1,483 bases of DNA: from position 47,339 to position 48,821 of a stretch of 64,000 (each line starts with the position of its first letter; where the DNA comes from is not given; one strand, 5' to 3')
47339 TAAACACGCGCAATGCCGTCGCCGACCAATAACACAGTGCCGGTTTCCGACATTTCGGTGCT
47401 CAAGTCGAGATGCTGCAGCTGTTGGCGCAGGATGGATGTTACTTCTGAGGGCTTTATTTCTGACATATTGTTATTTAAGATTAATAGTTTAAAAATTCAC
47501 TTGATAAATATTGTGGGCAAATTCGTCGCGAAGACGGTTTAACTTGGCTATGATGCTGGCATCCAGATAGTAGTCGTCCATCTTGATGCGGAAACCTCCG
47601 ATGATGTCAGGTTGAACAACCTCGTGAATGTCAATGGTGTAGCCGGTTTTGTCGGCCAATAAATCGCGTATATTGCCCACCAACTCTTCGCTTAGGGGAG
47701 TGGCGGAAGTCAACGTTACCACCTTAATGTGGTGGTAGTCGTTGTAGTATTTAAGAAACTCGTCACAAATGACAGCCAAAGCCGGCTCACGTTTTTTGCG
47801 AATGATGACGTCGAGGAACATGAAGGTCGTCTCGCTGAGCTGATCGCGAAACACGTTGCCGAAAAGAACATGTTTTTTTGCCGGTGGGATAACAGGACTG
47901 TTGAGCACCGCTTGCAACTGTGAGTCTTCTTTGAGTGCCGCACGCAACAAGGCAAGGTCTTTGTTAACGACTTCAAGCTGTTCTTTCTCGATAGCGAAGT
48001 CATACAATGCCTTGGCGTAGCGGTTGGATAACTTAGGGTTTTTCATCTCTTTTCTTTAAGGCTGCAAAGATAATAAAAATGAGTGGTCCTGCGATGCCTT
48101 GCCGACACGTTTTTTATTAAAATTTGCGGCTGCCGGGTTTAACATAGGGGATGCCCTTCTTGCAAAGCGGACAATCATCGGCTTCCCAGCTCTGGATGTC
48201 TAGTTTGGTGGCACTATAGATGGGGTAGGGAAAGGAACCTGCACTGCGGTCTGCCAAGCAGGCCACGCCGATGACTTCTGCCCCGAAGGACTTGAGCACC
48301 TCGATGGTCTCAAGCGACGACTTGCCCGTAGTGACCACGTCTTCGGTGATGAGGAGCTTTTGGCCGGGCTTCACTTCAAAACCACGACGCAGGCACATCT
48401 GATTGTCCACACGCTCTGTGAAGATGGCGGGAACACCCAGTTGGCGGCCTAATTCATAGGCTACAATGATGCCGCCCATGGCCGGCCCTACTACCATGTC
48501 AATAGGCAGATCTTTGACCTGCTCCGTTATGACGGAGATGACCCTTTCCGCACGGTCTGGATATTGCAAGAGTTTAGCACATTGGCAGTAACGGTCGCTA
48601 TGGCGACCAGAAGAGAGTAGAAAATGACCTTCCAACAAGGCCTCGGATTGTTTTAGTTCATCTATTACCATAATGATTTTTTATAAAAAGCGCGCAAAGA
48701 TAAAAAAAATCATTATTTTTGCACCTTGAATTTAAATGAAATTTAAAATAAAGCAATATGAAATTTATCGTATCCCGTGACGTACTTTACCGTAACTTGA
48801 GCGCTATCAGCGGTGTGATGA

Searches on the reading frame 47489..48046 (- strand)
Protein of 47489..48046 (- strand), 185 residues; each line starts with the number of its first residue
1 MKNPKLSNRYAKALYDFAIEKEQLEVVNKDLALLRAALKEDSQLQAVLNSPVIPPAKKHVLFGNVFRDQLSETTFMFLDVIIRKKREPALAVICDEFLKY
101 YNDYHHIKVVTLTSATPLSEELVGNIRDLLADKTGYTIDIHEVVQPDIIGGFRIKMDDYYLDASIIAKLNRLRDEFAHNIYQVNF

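Call 45: search_protein_families(library=pfam, proteins=[window:47489-48046:-], max_evalue=0.001)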
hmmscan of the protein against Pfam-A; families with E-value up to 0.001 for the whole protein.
window:47489-48046:- (185 aa): 1 family
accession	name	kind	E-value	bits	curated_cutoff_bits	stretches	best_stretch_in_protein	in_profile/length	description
PF00213.23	OSCP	-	8.3e-45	153.4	22.3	1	7-175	2-171/172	ATP synthase delta (OSCP) subunit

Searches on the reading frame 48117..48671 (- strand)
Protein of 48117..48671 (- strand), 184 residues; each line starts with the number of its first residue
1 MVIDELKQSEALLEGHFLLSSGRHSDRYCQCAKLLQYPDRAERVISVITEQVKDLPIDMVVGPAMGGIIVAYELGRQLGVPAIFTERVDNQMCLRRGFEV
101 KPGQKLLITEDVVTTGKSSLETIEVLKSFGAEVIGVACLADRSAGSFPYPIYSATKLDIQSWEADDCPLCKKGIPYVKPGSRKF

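Call 45: search_protein_families(library=pfam, proteins=[window:48117-48671:-], max_evalue=0.001)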
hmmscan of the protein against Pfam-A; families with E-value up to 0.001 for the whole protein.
window:48117-48671:- (184 aa): 1 family
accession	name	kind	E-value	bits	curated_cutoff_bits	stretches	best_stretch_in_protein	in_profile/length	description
PF00156.33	Pribosyltran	-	1e-14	54.6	26.3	1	42-148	16-132/158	Phosphoribosyl transferase domain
